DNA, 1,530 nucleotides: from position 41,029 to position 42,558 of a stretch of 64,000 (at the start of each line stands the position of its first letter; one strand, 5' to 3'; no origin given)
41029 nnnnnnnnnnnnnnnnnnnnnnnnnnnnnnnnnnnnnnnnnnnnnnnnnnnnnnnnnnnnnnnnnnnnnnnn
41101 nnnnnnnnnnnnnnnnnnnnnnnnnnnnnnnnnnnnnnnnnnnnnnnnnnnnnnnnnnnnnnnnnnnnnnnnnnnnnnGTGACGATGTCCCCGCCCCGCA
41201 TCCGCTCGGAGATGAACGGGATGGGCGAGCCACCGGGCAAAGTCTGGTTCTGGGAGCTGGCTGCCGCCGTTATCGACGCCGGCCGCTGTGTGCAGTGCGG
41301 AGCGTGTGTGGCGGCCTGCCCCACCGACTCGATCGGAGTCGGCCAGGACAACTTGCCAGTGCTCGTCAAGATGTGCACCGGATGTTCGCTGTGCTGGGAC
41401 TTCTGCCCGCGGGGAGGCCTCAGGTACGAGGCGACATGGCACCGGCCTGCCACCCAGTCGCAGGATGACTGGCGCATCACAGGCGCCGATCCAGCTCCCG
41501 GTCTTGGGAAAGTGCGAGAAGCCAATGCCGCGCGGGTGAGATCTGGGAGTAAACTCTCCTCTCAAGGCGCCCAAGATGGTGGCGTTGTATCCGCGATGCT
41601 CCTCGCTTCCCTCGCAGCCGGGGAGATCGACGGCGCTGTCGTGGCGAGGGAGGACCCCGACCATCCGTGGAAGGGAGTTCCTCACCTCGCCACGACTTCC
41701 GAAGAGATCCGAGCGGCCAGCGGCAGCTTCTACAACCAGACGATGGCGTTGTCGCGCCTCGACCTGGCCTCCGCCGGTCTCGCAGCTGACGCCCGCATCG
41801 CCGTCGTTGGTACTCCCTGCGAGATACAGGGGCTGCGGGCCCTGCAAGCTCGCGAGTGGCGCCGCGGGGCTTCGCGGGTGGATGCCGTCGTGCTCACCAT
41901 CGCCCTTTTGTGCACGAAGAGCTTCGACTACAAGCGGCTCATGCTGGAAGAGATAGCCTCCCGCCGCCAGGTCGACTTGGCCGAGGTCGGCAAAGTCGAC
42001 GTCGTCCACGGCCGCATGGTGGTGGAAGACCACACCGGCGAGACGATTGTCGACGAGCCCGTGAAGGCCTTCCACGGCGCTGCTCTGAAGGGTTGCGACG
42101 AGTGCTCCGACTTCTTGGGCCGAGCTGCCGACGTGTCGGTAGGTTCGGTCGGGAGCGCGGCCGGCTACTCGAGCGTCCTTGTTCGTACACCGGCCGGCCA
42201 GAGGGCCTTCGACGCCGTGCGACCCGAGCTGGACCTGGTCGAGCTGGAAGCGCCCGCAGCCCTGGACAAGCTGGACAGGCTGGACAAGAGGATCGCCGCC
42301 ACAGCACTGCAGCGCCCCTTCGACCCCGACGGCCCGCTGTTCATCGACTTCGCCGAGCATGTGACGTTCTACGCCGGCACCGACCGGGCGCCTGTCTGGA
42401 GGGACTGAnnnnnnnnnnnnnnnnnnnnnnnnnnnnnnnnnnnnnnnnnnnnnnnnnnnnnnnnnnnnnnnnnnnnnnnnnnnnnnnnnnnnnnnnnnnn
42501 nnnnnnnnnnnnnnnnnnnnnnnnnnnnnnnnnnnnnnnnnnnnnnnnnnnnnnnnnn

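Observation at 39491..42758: Assimilatory SirA/NirA-type sulfite reductase translationally coupled to an FrhB/FpoF-family flavo-iron-sulfur protein: a possible split analogue of F420-dependent sulfite reductase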

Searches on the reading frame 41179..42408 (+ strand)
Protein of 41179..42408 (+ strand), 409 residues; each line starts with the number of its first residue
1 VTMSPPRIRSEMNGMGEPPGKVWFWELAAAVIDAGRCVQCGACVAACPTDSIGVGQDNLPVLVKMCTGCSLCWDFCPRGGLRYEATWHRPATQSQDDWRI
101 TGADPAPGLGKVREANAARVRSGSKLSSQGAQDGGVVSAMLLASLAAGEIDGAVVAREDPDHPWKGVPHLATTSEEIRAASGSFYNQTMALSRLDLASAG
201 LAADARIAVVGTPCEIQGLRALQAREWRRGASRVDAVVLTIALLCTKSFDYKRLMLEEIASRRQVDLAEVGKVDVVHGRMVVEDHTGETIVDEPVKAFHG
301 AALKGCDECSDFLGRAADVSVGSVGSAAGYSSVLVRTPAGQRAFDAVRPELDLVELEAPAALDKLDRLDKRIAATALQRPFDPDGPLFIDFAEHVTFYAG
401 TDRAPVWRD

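Call 5: search_protein_families(library=pfam, proteins=[window:41185-42408:+], max_evalue=0.01)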
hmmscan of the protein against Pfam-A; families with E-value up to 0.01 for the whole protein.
window:41185-42408:+ (407 aa): 12 families
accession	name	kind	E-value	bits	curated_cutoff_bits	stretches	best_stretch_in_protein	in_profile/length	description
PF04432.18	FrhB_FdhB_C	-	1e-32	113.5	23.3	1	203-348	2-139/150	Coenzyme F420 hydrogenase/dehydrogenase, beta subunit C terminus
PF04422.18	FrhB_FdhB_N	-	4.5e-19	68.8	22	1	126-191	12-76/78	Coenzyme F420 hydrogenase/dehydrogenase, beta subunit N-term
PF14697.11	Fer4_21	-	8.9e-10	39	35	1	28-75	1-52/59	4Fe-4S dicluster domain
PF00037.32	Fer4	-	5.5e-09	35.9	21.1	2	29-50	2-23/24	4Fe-4S binding domain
PF13237.11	Fer4_10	-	8.1e-09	35.7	25.5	1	29-75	3-53/53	4Fe-4S dicluster domain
PF13484.11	Fer4_16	-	3.6e-08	34.5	30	1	34-51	1-18/66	4Fe-4S double cluster binding domain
PF12838.12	Fer4_7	-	1.3e-07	32.4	27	1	26-48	29-51/52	4Fe-4S dicluster domain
PF13187.11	Fer4_9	-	8.8e-07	29.3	27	1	34-77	1-50/52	4Fe-4S dicluster domain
PF12797.12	Fer4_2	-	5.8e-06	26.4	24.5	1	28-47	3-22/22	4Fe-4S binding domain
PF13534.11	Fer4_17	-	8.7e-06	26.6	22.2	0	32-48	43-59/61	4Fe-4S dicluster domain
PF12837.12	Fer4_6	-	2.1e-05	24.7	25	1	28-49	2-23/24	4Fe-4S binding domain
PF12800.12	Fer4_4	-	0.00068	20.2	24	1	33-47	2-16/17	4Fe-4S binding domain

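Call 6: search_protein_families(library=ncbifam, proteins=[window:41185-42408:+], max_evalue=0.001)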
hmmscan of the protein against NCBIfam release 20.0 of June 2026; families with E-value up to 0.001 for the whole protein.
window:41185-42408:+ (407 aa): 48 families (the best 25 are shown)
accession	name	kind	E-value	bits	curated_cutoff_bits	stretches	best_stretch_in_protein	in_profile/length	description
NF006807.0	PRK09325.1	subfamily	1.4e-47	162.1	269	1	115-345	10-235/283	coenzyme F420-reducing hydrogenase subunit beta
TIGR03289.1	frhB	equivalog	1e-42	146.2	331.5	1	107-344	1-231/275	coenzyme F420 hydrogenase subunit beta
NF040616.1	F420_dehyd_FpoF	exception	3.6e-37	128.1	475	1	125-366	86-313/337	F420H2 dehydrogenase subunit FpoF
NF006808.0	PRK09326.1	equivalog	9.9e-36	123.3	444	1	125-358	87-307/341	F420H2 dehydrogenase subunit F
TIGR01944.1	rnfB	subfamily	1.9e-11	43.9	68.7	1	27-82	107-163/190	RnfABCDGE type electron transport complex subunit B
NF005415.0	PRK06991.1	equivalog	8.2e-10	38.8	281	1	26-117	78-168/284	electron transport complex subunit RsxB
NF003475.0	PRK05113.1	equivalog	1.7e-09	37.8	203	1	27-80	107-161/190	electron transport complex subunit RsxB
NF038196.1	ferrodoxin_EFR1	subfamily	5.5e-09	36.4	75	1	33-83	184-233/242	EFR1 family ferrodoxin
NF058577.1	FdxA_fam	equivalog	6.8e-08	32.6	65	1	34-76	8-50/52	4Fe-4S ferredoxin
NF006446.0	PRK08764.1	equivalog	7.2e-08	32.4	220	1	28-77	82-131/139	Rnf electron transport complex subunit RnfB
TIGR01971.1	NuoI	subfamily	1.1e-07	31.5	113.05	1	27-55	75-103/121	NADH-quinone oxidoreductase, chain I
TIGR02179.1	PorD_KorD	subfamily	1.2e-07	31.8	60.05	1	22-77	14-70/78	2-oxoacid:acceptor oxidoreductase, delta subunit, pyruvate/2-ketoisovalerate family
NF045874.1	Vhu_polyferre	exception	4.5e-07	28.9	600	1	28-88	191-252/381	F420-non-reducing hydrogenase associated-polyferredoxin VhuB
NF041836.1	rnfB_Methano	equivalog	5.6e-07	29.3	445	1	35-80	143-189/265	Rnf electron transport complex subunit RnfB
TIGR03224.1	benzo_boxA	equivalog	7.2e-07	28.5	459.2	1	29-85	6-62/411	benzoyl-CoA 2,3-epoxidase subunit BoxA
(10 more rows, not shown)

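Call 8: find_homologous_proteins(query=window:41185-42408:+, max_evalue=1e-10)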
Query window:41185-42408:+ (407 aa): 2319 proteins with E <= 1e-10 among 8000 candidates; the best 120 are listed.
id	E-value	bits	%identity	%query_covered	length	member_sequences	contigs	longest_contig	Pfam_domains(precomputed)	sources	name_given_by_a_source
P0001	5.8e-272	920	100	100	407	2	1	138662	PF14697.12,PF12797.13,PF04432.19,PF04422.19,PF12837.13,PF00037.33,PF13484.12,PF12838.13,PF13534.12,PF13237.12,PF13187.12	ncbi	ncbi:MAG: Coenzyme F420 hydrogenase/dehydrogenase, beta subunit C-terminal domain [Acidimicrobiales 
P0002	1.4e-225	767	82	100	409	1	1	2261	PF14697.12,PF12797.13,PF04432.19,PF04422.19,PF12837.13,PF00037.33,PF13484.12,PF12838.13,PF13534.12,PF13237.12,PF13187.12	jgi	jgi:coenzyme F420 hydrogenase subunit beta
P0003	3.5e-223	759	82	100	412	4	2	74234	PF14697.12,PF04432.19,PF12837.13,PF13484.12,PF12838.13,PF13534.12,PF12800.13,PF12797.13,PF04422.19,PF00037.33,PF13237.12,PF13187.12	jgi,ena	-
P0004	1.4e-221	754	84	98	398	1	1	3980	PF14697.12,PF12797.13,PF04432.19,PF04422.19,PF12837.13,PF00037.33,PF13484.12,PF12838.13,PF13534.12,PF13237.12,PF13187.12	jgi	jgi:coenzyme F420 hydrogenase subunit beta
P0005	2.6e-215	733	78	100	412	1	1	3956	PF14697.12,PF04432.19,PF12837.13,PF13484.12,PF12838.13,PF13534.12,PF12800.13,PF12797.13,PF04422.19,PF00037.33,PF13237.12,PF13187.12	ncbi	-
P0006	7.4e-215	732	79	100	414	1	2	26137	PF14697.12,PF12797.13,PF04432.19,PF04422.19,PF12837.13,PF00037.33,PF13484.12,PF12838.13,PF13534.12,PF13237.12,PF13187.12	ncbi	ncbi:MAG: Coenzyme F420 hydrogenase/dehydrogenase, beta subunit C-terminal domain [Acidimicrobiales 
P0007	1.2e-213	728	78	100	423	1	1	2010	PF14697.12,PF12797.13,PF04432.19,PF04422.19,PF12837.13,PF00037.33,PF13484.12,PF12838.13,PF13534.12,PF13237.12,PF13187.12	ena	-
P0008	9.5e-213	725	78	100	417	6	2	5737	PF14697.12,PF12797.13,PF04432.19,PF04422.19,PF12837.13,PF00037.33,PF13484.12,PF12838.13,PF13534.12,PF13237.12,PF13187.12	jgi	jgi:coenzyme F420 hydrogenase subunit beta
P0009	1.1e-212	725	79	100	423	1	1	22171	PF14697.12,PF12797.13,PF04432.19,PF04422.19,PF12837.13,PF00037.33,PF13484.12,PF12838.13,PF13534.12,PF13237.12,PF13187.12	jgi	jgi:coenzyme F420 hydrogenase subunit beta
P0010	1.1e-212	724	78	100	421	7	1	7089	PF14697.12,PF12797.13,PF04432.19,PF04422.19,PF12837.13,PF00037.33,PF13484.12,PF12838.13,PF13237.12,PF13187.12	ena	-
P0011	1.3e-212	724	79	100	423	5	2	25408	PF14697.12,PF12797.13,PF04432.19,PF04422.19,PF12837.13,PF00037.33,PF13484.12,PF12838.13,PF13534.12,PF13237.12,PF13187.12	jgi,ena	jgi:coenzyme F420 hydrogenase subunit beta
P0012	1.8e-212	724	78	100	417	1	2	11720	PF14697.12,PF12797.13,PF04432.19,PF04422.19,PF12837.13,PF00037.33,PF13484.12,PF12838.13,PF13534.12,PF13237.12,PF13187.12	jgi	jgi:coenzyme F420 hydrogenase subunit beta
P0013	1.4e-210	718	76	100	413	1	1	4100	PF14697.12,PF12797.13,PF04432.19,PF04422.19,PF12837.13,PF00037.33,PF13484.12,PF12838.13,PF13534.12,PF13237.12,PF13187.12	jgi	jgi:coenzyme F420 hydrogenase subunit beta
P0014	1.6e-210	717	76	100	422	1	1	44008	PF14697.12,PF12797.13,PF04432.19,PF04422.19,PF12837.13,PF00037.33,PF13484.12,PF12838.13,PF13534.12,PF13237.12,PF13187.12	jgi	jgi:coenzyme F420 hydrogenase subunit beta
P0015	3.4e-210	716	77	100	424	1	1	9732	PF14697.12,PF12797.13,PF04432.19,PF04422.19,PF12837.13,PF00037.33,PF13484.12,PF12838.13,PF13534.12,PF13237.12,PF13187.12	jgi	jgi:coenzyme F420 hydrogenase subunit beta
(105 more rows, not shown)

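Call 11: find_related_loci(query=A1, collection=genome_contigs, flank=8000)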
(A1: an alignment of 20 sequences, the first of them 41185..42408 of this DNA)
Query A1 (407 aa) in genome_contigs; peptide patterns used: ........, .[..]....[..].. (x = any residue, [..] = any of these).
599 stretches matched a pattern (row limit reached: there are more); 572 encode a relative of the query (tblastn E <= 1e-3); the best 80 are kept; 80 distinct loci.
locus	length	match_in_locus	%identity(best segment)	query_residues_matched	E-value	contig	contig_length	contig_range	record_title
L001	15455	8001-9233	79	1-407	0e+0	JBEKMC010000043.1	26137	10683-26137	MAG: Acidimicrobiales bacterium isolate SPRUCE 385 SPRUCE_385_43, whole genome shotgun sequence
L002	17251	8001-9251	77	1-405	0e+0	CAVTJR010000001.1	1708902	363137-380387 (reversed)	MAG: uncultured Actinomycetota bacterium isolate MFD05580.bin.1.93 genome assembly, contig: contig_26444, whole genome s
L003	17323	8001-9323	71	1-407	0e+0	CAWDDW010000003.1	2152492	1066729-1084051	MAG: uncultured Acidimicrobiaceae bacterium isolate MFD05580.bin.2.14 genome assembly, contig: contig_39806, whole genom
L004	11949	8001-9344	73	1-407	0e+0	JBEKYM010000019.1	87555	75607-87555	MAG: Acidimicrobiales bacterium isolate SPRUCE 675 SPRUCE_675_19, whole genome shotgun sequence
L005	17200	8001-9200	73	5-406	0e+0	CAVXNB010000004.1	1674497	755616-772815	MAG: uncultured Acidimicrobiaceae bacterium isolate MFD00731.bin.2.220 genome assembly, contig: contig_21845, whole geno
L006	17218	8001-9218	74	1-406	0e+0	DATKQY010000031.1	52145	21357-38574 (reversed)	MAG TPA_asm: Acidimicrobiales bacterium isolate SMAG_U14014 k141_1501910, whole genome shotgun sequence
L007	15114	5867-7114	70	1-407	0e+0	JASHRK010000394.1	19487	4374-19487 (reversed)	MAG: Acidimicrobiales bacterium isolate JOPF099 JOPF_N14C_contig_296888, whole genome shotgun sequence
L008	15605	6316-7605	70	6-406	0e+0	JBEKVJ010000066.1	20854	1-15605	MAG: Acidimicrobiales bacterium isolate SPRUCE 601 SPRUCE_601_66, whole genome shotgun sequence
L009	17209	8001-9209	72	5-407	0e+0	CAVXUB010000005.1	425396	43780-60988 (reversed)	MAG: uncultured Actinomycetota bacterium isolate MFD09603.bin.2.288 genome assembly, contig: contig_38995, whole genome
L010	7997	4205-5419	71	1-406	0e+0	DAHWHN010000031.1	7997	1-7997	MAG TPA_asm: Acidimicrobiaceae bacterium isolate clean1280 k141_76038, whole genome shotgun sequence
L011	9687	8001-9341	66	1-405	0e+0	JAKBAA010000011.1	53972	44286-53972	MAG: Actinomycetes bacterium isolate ZJ1.bin84 NODE_643_length_53972_cov_3.503909, whole genome shotgun sequence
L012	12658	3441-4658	68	1-406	0e+0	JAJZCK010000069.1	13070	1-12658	MAG: Actinomycetes bacterium isolate JA2.bin26 NODE_2956_length_13070_cov_2.330758, whole genome shotgun sequence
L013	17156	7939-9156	69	1-406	0e+0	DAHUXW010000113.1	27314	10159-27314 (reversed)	MAG TPA_asm: Acidimicrobiaceae bacterium isolate clean1657 k141_140843, whole genome shotgun sequence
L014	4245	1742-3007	67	2-406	0e+0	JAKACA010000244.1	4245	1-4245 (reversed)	MAG: Actinomycetes bacterium isolate WH2.bin64 NODE_40165_length_4245_cov_1.958232, whole genome shotgun sequence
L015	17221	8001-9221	65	2-405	4e-176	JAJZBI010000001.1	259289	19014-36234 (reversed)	MAG: Actinomycetes bacterium isolate HSP2.bin26 NODE_7_length_259289_cov_4.598633, whole genome shotgun sequence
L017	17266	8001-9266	64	1-407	5e-172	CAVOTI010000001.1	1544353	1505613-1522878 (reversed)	MAG: uncultured Acidimicrobiales bacterium isolate MFD00082.bin.2.63 genome assembly, contig: contig_1015, whole genome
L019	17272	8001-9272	63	1-407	8e-171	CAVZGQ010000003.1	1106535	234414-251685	MAG: uncultured Acidimicrobiaceae bacterium isolate MFD04463.bin.2.20 genome assembly, contig: contig_5468, whole genome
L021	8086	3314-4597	62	1-407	1e-169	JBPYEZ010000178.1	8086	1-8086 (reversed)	MAG: Acidimicrobiales bacterium isolate Bin.026.fastaField_pasture_P2 k127_6687490, whole genome shotgun sequence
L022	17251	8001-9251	64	1-404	5e-169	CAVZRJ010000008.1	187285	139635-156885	MAG: uncultured Acidimicrobiaceae bacterium isolate MFD05705.bin.1.211 genome assembly, contig: contig_37501, whole geno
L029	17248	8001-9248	63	1-404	2e-167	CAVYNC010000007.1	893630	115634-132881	MAG: uncultured Acidimicrobiaceae bacterium isolate MFD05705.bin.2.39 genome assembly, contig: contig_42741, whole genom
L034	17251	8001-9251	63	1-404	5e-167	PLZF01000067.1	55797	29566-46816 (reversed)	MAG: Acidimicrobiaceae bacterium isolate palsa_742 73.20120700_P3D.181_contig_107863, whole genome shotgun sequence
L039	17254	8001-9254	63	5-404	8e-167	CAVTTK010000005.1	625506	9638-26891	MAG: uncultured Acidimicrobiaceae bacterium isolate MFD09495.bin.2.54 genome assembly, contig: contig_4282, whole genome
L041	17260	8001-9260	62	1-407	2e-166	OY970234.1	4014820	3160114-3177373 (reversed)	MAG: uncultured Acidimicrobiaceae bacterium isolate MFD04540.bin.1.70 genome assembly, chromosome: 1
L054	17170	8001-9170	62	6-407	8e-166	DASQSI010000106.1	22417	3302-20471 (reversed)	MAG TPA_asm: Rubrobacteraceae bacterium isolate SMAG_U10905 k141_8391, whole genome shotgun sequence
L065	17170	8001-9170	61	6-407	6e-165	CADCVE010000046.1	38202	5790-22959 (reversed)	MAG: uncultured Rubrobacteraceae bacterium isolate AVDCRST_MAG28 genome assembly, contig: NODE258, whole genome shotgun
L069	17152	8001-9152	62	6-403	3e-165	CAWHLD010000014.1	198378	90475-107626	MAG: uncultured Rubrobacteraceae bacterium isolate MFD02840.bin.1.166 genome assembly, contig: contig_3465, whole genome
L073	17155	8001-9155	62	6-404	1e-164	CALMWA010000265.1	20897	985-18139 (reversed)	MAG TPA_asm: uncultured actinobacterium isolate SRR6670123_bin.74_CONCOCT_v1.1_MAG genome assembly, contig: ERZ534009.10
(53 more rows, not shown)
